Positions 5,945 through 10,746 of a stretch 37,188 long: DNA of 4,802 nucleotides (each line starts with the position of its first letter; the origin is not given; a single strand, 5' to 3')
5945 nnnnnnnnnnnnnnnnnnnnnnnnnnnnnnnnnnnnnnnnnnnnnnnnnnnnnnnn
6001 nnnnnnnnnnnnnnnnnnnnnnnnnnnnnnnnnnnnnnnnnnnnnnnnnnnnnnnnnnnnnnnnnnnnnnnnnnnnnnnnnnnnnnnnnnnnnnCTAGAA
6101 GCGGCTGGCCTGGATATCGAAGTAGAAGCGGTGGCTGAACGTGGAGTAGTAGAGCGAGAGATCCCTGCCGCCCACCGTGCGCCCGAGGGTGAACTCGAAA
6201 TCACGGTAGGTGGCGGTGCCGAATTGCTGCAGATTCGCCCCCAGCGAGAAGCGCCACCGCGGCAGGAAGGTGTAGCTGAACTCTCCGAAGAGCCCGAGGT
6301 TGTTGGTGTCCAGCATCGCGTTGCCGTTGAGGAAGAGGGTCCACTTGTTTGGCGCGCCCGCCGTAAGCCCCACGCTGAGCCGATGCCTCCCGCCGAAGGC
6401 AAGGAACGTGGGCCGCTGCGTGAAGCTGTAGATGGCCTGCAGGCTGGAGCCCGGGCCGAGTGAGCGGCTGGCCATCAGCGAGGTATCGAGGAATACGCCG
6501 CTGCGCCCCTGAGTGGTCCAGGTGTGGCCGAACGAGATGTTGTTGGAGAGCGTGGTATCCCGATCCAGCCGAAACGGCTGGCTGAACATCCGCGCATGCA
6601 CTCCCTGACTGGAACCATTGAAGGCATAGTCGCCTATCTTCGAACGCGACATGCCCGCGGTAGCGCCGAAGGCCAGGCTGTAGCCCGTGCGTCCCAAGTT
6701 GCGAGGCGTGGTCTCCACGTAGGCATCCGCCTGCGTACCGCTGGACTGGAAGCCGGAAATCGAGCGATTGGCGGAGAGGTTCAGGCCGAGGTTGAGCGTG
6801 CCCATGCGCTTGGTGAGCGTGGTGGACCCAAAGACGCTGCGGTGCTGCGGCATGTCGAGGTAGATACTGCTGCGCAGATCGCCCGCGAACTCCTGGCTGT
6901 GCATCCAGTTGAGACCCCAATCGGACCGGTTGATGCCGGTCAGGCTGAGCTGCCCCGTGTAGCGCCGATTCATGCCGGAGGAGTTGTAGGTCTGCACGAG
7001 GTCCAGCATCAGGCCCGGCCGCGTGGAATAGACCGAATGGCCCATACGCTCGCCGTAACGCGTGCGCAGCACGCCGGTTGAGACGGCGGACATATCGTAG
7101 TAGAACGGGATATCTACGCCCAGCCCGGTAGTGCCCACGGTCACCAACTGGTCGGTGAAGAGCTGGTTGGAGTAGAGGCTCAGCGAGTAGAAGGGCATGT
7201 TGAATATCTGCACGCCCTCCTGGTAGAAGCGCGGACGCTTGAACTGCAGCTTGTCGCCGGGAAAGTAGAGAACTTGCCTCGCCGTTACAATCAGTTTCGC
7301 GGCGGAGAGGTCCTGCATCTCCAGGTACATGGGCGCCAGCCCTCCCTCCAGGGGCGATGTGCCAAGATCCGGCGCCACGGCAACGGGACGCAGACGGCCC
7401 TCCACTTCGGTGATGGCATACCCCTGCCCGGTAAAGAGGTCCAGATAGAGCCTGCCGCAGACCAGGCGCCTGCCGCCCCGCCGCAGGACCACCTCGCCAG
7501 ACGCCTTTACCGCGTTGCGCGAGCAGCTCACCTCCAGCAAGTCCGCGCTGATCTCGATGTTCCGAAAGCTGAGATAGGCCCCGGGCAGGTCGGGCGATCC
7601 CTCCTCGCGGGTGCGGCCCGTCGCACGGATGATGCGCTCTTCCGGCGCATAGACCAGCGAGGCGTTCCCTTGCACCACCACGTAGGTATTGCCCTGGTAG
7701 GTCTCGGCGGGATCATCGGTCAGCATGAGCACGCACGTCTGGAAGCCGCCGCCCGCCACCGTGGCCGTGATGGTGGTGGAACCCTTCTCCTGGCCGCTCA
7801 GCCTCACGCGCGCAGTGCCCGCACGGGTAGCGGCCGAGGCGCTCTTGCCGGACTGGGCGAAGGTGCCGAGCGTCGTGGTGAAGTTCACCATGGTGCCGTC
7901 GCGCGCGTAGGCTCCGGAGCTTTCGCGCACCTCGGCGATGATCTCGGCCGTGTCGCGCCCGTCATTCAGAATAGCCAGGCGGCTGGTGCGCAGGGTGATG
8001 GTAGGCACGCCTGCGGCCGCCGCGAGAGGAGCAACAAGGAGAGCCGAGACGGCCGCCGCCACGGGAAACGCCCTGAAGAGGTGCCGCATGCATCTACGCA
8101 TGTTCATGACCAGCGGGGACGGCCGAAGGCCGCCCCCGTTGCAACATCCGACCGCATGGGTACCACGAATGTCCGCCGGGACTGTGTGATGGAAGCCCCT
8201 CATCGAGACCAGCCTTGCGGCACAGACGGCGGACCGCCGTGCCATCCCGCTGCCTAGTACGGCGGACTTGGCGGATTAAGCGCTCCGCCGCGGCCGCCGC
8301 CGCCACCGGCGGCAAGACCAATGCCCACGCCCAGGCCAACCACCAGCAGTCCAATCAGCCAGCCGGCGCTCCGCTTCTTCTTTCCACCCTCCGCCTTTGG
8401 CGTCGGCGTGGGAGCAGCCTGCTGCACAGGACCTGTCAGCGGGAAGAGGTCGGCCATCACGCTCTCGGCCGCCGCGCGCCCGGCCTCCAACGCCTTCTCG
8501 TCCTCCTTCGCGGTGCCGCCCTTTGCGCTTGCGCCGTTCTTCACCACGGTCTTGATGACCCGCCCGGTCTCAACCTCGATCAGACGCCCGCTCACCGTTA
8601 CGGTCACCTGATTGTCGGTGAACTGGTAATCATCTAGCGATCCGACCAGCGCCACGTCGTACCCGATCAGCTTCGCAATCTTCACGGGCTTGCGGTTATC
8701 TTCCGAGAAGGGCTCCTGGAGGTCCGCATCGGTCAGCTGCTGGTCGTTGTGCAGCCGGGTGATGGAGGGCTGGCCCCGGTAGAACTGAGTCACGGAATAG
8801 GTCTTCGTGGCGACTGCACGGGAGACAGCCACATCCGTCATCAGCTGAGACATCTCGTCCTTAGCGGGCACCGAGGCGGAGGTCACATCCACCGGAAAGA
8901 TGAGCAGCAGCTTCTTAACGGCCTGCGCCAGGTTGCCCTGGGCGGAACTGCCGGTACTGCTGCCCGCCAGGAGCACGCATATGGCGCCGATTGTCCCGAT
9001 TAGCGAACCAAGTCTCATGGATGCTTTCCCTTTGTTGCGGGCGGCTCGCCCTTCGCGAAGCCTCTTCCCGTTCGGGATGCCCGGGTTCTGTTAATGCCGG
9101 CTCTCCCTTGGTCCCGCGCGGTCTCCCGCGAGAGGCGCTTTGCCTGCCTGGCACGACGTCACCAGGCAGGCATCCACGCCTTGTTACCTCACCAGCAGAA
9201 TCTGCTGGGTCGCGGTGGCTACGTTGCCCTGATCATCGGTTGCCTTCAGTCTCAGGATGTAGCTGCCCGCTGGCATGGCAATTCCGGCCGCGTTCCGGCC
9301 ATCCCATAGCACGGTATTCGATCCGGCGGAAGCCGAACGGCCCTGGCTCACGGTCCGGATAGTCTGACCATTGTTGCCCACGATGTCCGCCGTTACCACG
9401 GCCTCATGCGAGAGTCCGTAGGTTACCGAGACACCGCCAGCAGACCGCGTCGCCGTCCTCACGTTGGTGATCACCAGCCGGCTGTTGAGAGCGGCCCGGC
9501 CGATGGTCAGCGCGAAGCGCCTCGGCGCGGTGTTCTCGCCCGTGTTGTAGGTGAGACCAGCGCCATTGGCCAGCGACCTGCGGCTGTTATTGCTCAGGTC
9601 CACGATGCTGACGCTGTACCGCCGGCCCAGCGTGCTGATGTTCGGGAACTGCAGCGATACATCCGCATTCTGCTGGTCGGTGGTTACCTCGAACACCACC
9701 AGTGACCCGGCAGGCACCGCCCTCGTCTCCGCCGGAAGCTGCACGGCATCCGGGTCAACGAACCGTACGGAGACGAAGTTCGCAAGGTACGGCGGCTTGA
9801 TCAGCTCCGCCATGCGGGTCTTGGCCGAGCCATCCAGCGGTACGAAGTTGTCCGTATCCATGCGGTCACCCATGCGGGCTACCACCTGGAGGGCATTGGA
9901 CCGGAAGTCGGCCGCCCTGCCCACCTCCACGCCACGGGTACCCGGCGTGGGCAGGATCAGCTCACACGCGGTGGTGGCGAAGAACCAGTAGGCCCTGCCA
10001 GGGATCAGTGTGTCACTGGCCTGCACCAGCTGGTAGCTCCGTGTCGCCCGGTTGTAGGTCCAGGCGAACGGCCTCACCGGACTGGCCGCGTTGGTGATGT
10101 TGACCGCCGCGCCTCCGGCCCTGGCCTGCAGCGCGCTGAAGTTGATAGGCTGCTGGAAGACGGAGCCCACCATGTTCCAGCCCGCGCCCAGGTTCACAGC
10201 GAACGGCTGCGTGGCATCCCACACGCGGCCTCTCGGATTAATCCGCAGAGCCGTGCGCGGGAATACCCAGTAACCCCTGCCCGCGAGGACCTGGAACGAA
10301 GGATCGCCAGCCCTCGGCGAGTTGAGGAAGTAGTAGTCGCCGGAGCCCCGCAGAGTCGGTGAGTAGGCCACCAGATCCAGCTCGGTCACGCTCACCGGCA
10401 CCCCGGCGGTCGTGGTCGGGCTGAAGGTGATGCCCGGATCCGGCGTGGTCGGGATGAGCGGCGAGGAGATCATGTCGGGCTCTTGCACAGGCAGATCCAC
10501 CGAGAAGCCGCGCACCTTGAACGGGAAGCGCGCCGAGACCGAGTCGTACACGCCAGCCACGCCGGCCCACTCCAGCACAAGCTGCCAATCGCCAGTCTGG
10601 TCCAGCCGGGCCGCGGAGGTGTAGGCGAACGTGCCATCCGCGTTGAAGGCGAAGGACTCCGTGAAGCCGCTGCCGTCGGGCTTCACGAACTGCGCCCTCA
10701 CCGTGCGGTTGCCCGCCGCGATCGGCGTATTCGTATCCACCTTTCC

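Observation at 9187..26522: Four very large secreted proteins share a ~330-450-aa C-terminal multi-domain cassette (candidate new sorting or anchoring module)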

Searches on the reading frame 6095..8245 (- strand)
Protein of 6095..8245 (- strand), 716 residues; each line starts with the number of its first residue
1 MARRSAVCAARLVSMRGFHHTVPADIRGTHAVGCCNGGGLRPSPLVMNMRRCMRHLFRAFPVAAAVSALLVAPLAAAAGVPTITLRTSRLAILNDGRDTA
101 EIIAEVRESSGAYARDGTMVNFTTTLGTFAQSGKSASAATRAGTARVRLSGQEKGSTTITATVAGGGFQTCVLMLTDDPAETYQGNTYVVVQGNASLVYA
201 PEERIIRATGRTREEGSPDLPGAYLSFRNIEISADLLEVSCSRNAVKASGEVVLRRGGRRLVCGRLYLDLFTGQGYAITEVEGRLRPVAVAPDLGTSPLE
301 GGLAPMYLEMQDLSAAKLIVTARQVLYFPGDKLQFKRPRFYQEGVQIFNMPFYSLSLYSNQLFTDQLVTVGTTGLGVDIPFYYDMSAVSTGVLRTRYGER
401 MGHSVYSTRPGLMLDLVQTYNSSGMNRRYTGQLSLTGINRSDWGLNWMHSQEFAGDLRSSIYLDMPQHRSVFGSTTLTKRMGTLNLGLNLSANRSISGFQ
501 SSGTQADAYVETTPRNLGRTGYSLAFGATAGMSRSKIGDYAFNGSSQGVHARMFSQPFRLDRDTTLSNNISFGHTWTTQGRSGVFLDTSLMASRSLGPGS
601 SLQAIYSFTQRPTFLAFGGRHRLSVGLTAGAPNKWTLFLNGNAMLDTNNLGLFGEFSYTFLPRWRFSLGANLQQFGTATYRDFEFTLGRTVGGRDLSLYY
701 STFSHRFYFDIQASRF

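Call 14: search_protein_families(library=pfam, proteins=[window:6095-8245:-], max_evalue=0.01)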
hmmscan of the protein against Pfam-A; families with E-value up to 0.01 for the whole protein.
window:6095-8245:- (716 aa): 1 family
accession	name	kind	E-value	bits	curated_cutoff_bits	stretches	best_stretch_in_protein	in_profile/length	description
PF02369.22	Big_1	-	9.7e-08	32.5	34.9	1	83-166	2-83/93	Bacterial Ig-like domain (group 1)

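Call 41: search_solved_structures(query=window:6095-8245:-, max_evalue=10)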
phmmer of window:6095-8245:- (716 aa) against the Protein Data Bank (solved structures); distinct sequences matched with E-value up to 10: 0.

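Call 46: search_protein_families(library=ncbifam, proteins=[window:6095-8245:-], max_evalue=1)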
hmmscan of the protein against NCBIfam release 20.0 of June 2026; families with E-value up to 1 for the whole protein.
window:6095-8245:- (716 aa): 1 family
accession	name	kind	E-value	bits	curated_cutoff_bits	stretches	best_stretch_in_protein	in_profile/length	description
NF033627.3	intimin_all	equivalog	0.054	11.3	1400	1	91-166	669-739/939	intimin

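Call 58: search_solved_structures(query=A5, max_evalue=10)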
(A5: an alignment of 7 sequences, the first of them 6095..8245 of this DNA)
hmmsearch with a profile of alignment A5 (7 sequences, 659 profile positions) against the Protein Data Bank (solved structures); distinct sequences matched with E-value up to 10: 20.
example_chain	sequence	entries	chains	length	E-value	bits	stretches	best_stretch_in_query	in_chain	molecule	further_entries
6tpl_A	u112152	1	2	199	1.5e-10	43.5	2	21-118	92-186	Intimin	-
1f00_I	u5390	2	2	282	5.3e-06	28.4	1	38-139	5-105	INTIMIN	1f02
8q2h_A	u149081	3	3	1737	4.8e-05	25.3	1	32-134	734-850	beta-galactosidase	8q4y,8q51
4ypj_A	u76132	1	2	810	7.2e-05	24.7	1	32-124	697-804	Beta galactosidase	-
7cwd_A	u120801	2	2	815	0.00028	22.7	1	31-128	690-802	beta-glalactosidase | beta-galactosidase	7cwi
6tqd_A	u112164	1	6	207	0.0009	21.1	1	25-129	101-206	Intimin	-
2r19_A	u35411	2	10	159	0.0081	17.9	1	177-240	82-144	Protein yhbN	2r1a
7omm_A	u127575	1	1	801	0.036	15.8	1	188-332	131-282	LPS-assembly protein LptD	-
6qub_B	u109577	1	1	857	0.073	14.8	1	34-125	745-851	Beta-galactosidase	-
6fwx_A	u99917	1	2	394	0.076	14.7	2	69-114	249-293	Titin,Titin,Titin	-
3zja_A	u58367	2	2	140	0.16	13.6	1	184-237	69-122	SL3965 | SCO3965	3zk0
7zax_A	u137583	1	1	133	0.33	12.6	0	174-249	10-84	Lipopolysaccharide export system protein LptA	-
6xgr_A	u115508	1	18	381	0.48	12.1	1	24-127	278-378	YSD1_22 major tail protein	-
9bey_A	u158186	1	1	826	0.53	11.9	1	25-80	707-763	GH2 beta-galactosidase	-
5t98_A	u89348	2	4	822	0.53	11.9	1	33-86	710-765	Glycoside Hydrolase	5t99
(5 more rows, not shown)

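Call 60: search_protein_families(library=pfam, alignment_id=A5, max_evalue=1)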
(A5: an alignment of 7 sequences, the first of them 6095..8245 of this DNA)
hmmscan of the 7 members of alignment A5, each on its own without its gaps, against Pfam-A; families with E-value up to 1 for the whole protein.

A. member 1, window:6095-8245:- (716 aa): 1 family
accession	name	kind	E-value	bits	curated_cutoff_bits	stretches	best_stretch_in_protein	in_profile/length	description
PF02369.22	Big_1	-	9.7e-08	32.5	34.9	1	83-166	2-83/93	Bacterial Ig-like domain (group 1)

B. families by the number of members that match (of 7 scanned): 8 families
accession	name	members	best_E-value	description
PF02369.22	Big_1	7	4.2e-10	Bacterial Ig-like domain (group 1)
PF09134.16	Invasin_D3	6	4.7e-13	Invasin, domain 3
PF18565.7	Glyco_hydro2_C5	3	0.00017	Glycoside hydrolase family 2 C-terminal domain 5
PF23666.2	Rcc01698_C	1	0.033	Rcc01698-like, C-terminal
PF03968.19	LptD_N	1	0.086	LptA/(LptD N-terminal domain) LPS transport protein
PF07472.16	PA-IIL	1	0.1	Fucose-binding lectin II (PA-IIL)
PF12059.13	DUF3540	1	0.11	Protein of unknown function (DUF3540)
PF10761.14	DUF2590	1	0.16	Protein of unknown function (DUF2590)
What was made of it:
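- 6095..8245 (-): Gene G, a putative outer-membrane protein. The orthologue P0190 is 664 aa, so the true start is probably about nt 8089. The architecture is signal peptide, Big_1/invasin Ig domain, a weak LptA/LptD_N-like jellyroll, then a long beta-rich C-terminal part ending ...SRF. It is the last gene of the operon. Pfam gives Big_1 in 7 of 7 orthologues and LptD_N in 1 of 7 at 0.086 (call 60).
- Closest known: Cargo-adjacent outer-membrane partners of type-B CTD proteins. Different: G shows no similarity to PorP/SprF (calls 46, 60).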

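Call 74: find_homologous_proteins(query=A5, max_evalue=0.001)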
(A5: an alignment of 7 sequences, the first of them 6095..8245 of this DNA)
Query A5 (7 sequences) (716 aa, profile of the alignment): 46 proteins with E <= 0.001 among 8000 candidates.
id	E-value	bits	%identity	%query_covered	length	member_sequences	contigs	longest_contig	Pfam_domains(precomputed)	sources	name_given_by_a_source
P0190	5.8e-264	896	99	93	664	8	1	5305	PF02369.23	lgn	-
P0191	3.0e-226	771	56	93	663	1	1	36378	PF02369.23,PF09134.17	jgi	jgi:hypothetical protein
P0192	2.9e-223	761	56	93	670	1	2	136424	PF02369.23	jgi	-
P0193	1.2e-221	756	56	92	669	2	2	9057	PF02369.23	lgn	-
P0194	6.2e-216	737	49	91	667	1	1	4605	PF02369.23,PF09134.17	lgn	-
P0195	7.5e-215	734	54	91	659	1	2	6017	PF02369.23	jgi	jgi:hypothetical protein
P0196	7.0e-214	730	56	90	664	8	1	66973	PF02369.23,PF09134.17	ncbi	-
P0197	2.2e-211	722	54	90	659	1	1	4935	PF02369.23,PF09134.17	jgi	jgi:hypothetical protein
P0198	3.4e-209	715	51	92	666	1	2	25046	PF02369.23,PF09134.17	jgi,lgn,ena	-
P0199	4.7e-209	714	54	89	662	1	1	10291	PF02369.23,PF09134.17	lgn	-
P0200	3.3e-208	712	49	94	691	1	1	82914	PF02369.23,PF09134.17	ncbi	-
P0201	2.0e-206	706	54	90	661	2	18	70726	PF02369.23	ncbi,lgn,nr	ncbi:MAG: hypothetical protein IT208_14425 [Chthonomonadales bacterium]|nr:hypothetical protein [Cht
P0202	1.4e-204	700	51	89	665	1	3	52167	PF02369.23,PF18565.8,PF09134.17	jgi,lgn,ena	jgi:hypothetical protein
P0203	2.4e-204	699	50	91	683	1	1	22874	PF02369.23,PF09134.17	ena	-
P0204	4.3e-204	698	48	91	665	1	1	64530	PF02369.23,PF09134.17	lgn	-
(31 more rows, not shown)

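Call 76: search_solved_structures(query=A7, max_evalue=10, show_alignments=0)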
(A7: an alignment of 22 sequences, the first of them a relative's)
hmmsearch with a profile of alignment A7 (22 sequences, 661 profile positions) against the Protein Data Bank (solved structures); distinct sequences matched with E-value up to 10: 30.
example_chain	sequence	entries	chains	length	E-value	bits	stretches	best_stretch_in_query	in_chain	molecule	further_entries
1cwv_A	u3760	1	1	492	2.5e-13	52.7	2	31-125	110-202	INVASIN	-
6tpl_A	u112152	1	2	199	5.7e-12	48.2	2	31-113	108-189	Intimin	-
1f00_I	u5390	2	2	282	8.5e-08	34.4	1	31-120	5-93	INTIMIN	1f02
8q2h_A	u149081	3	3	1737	9e-08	34.3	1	17-128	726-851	beta-galactosidase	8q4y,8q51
4ypj_A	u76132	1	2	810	2e-07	33.2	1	17-118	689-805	Beta galactosidase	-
7cwd_A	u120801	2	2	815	7.9e-07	31.2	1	20-126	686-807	beta-glalactosidase | beta-galactosidase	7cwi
2r19_A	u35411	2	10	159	0.0016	20.3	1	177-243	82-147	Protein yhbN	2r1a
6xgr_A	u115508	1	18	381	0.0062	18.3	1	19-121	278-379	YSD1_22 major tail protein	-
7omm_A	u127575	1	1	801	0.0062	18.3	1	179-333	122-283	LPS-assembly protein LptD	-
5t98_A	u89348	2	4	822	0.01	17.6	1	21-116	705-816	Glycoside Hydrolase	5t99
5dmy_A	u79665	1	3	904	0.015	17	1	25-127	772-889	Beta-galactosidase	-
6qub_B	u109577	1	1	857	0.019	16.8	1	25-121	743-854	Beta-galactosidase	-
6qub_A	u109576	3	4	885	0.028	16.2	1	25-122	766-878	Beta-galactosidase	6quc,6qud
8vhx_G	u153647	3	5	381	0.036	15.8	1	19-121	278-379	Tail Tube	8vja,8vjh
4cuc_A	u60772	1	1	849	0.068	14.9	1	21-64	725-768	BETA-GALACTOSIDASE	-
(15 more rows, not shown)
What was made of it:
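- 6095..8245 (-): The PDB profile search hits invasin at 2.5e-13, LptA (2r19) at 0.0016 and LptD (7omm) at 0.0062 (call 76).
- On LptD (for neighbour G): For the jellyroll, the hits are LptA (2r19) at E 0.0016 and LptD (7omm) at E 0.0062, with Pfam LptD_N in 1 of 7 orthologues at 0.086 (calls 60, 76).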

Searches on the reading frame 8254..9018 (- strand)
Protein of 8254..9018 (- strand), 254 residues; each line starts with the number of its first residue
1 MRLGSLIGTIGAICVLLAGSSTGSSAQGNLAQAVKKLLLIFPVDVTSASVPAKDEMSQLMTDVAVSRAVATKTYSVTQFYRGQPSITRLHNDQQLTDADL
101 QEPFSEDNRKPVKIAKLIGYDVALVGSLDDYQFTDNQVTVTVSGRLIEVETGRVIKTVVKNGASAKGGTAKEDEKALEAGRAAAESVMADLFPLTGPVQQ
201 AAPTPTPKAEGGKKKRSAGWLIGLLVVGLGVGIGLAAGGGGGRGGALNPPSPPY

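Call 14: search_protein_families(library=pfam, proteins=[window:8254-9018:-], max_evalue=0.01)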
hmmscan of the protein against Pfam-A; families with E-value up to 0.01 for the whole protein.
window:8254-9018:- (254 aa): 0 families

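Call 46: search_protein_families(library=ncbifam, proteins=[window:8254-9018:-], max_evalue=1)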
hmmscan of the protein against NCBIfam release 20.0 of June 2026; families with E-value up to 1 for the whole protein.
window:8254-9018:- (254 aa): 1 family
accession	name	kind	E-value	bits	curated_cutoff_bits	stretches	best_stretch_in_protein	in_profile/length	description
TIGR01970.1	DEAH_box_HrpB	equivalog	0.059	11.6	546.15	1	40-92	178-229/825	ATP-dependent helicase HrpB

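Call 59: search_solved_structures(query=A6, max_evalue=10)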
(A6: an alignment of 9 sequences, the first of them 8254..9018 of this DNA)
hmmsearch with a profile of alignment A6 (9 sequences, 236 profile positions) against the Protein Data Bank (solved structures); distinct sequences matched with E-value up to 10: 7.
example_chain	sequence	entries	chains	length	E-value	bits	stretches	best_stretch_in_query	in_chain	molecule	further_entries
5t11_A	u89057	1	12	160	0.00081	22.2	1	108-172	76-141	Uncharacterized protein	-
5t10_A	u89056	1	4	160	0.001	21.8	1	110-172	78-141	Uncharacterized protein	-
2iqi_A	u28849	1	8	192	0.012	18.4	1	97-196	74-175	Hypothetical protein XCC0632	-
4rs7_R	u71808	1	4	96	1.2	11.9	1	78-102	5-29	ParB-C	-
9h80_C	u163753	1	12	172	1.2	11.8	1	115-168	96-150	PelC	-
9dir_A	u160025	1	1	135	1.4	11.6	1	158-220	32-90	ChuA binding protein G7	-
2dky_A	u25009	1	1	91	1.8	11.2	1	37-80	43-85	Rho-GTPase-activating protein 7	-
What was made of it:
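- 8254..9018 (-): Gene H (254 aa). It has a signal peptide, an LpoB/CsgG/LptE/PelC-fold domain and a C-terminal hydrophobic anchor. It always lies immediately upstream of G. The PDB profile search hits PelC (5t11) at 8e-4 (call 59).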

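Call 61: search_protein_families(library=pfam, alignment_id=A6, max_evalue=1)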
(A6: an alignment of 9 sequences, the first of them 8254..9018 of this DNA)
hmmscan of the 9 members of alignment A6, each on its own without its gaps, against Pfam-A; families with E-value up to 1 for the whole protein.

A. member 1, window:8254-9018:- (254 aa): 1 family
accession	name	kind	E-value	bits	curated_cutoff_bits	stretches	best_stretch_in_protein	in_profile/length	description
PF12536.13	DUF3734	-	0.22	12.3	22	1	91-138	32-79/106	Patatin phospholipase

B. families by the number of members that match (of 9 scanned): 7 families
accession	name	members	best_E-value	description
PF13036.11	LpoB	3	0.00041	Peptidoglycan-synthase activator LpoB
PF03783.19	CsgG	3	0.041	Curli production assembly/transport component CsgG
PF05593.20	RHS_repeat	1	0.012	RHS Repeat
PF04390.17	LptE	1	0.018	Lipopolysaccharide-assembly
PF16539.10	FlgT_M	1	0.022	Flagellar assembly protein T, middle domain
PF12536.13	DUF3734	1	0.22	Patatin phospholipase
PF06458.18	MucBP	1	0.9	MucBP domain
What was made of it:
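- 8254..9018 (-): Pfam gives LpoB in 3 of 9 orthologues (4e-4), plus CsgG, LptE and FlgT_M (call 61).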

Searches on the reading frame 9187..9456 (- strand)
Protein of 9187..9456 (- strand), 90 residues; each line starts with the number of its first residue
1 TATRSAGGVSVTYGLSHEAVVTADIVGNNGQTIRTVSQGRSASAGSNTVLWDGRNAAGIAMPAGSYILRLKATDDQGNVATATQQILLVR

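Call 83: search_protein_families(library=pfam, proteins=[window:9187-9456:-], max_evalue=10)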
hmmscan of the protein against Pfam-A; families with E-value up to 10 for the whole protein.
window:9187-9456:- (90 aa): 8 families
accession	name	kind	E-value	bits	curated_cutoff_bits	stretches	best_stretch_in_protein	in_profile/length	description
PF13860.13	FlgD_ig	-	2.1e-11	44.1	27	1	6-75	7-78/79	FlgD Ig-like domain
PF10029.15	DUF2271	-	0.0078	16.4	27.3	1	35-86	66-116/136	Predicted periplasmic protein (DUF2271)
PF09136.16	Glucodextran_B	-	0.025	14.9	27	1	47-87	40-80/83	Glucodextranase, domain B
PF19077.6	Big_13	-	0.046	14.6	27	1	58-84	69-95/102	Bacterial Ig-like domain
PF18981.6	InlK_D3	-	0.081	13.5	25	1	63-84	49-70/75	Internalin K domain (D3/D4)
PF12245.14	Big_3_2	-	0.086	13.5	23.3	1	21-86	50-118/122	Bacterial Ig-like domain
PF22352.2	K319L-like_PKD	-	0.094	13.2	27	1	60-86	56-82/84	K319L-like, PKD domain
PF02122.21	Peptidase_S39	-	0.1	12.6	21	1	12-59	115-162/203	Peptidase S39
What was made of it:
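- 9187..10476 (-): Cassette of protein A (2,616 aa giant, gene 9184-17034). D1 is 9949-10476, D2 is 9451-9894, and the CTD (FlgD-Ig, ends ...LLVR) is 9187-9447. Pfam FlgD_ig scores 2e-11 (call 83).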

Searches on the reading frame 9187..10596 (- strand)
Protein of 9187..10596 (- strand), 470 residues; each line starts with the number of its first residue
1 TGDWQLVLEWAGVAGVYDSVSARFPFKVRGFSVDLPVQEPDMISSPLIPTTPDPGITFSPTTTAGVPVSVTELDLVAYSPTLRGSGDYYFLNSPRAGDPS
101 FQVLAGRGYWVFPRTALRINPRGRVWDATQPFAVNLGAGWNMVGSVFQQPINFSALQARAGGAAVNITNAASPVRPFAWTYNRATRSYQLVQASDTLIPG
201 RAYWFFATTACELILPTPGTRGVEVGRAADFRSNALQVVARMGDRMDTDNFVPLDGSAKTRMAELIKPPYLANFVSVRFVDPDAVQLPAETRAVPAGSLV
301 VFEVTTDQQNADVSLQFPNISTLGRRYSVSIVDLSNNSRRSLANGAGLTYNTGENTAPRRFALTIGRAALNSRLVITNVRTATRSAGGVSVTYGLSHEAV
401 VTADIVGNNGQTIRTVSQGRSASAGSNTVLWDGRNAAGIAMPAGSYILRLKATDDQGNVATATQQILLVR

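Call 9: search_protein_families(library=ncbifam, proteins=[window:9187-10596:-], max_evalue=1)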
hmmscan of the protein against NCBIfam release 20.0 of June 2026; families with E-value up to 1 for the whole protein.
seq(470 aa): 6 families
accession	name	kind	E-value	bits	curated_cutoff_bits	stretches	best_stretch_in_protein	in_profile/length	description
NF005176.1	PRK06655.1-1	equivalog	1.8e-08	34.5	230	1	395-462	93-159/197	flagellar hook assembly protein FlgD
NF009452.0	PRK12812.1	equivalog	1.3e-05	24.6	258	1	398-462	151-216/289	flagellar basal body rod modification protein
NF009277.0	PRK12634.1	equivalog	1.8e-05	24.9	333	1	380-460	103-182/221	flagellar basal body rod modification protein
NF009276.0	PRK12633.1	equivalog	7.6e-05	22.5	383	1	394-459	123-188/234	flagellar basal body rod modification protein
NF033707.1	T9SS_sortase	equivalog_domain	0.001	16.8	420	1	401-467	1025-1093/1095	type IX secretion system sortase PorU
NF009453.0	PRK12813.1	equivalog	0.0011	18.5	264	1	418-462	139-183/223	flagellar basal body rod modification protein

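Call 10: search_protein_families(library=pfam, proteins=[window:9460-10596:-], max_evalue=10)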
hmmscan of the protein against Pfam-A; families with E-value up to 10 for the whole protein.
seq(379 aa): 0 families
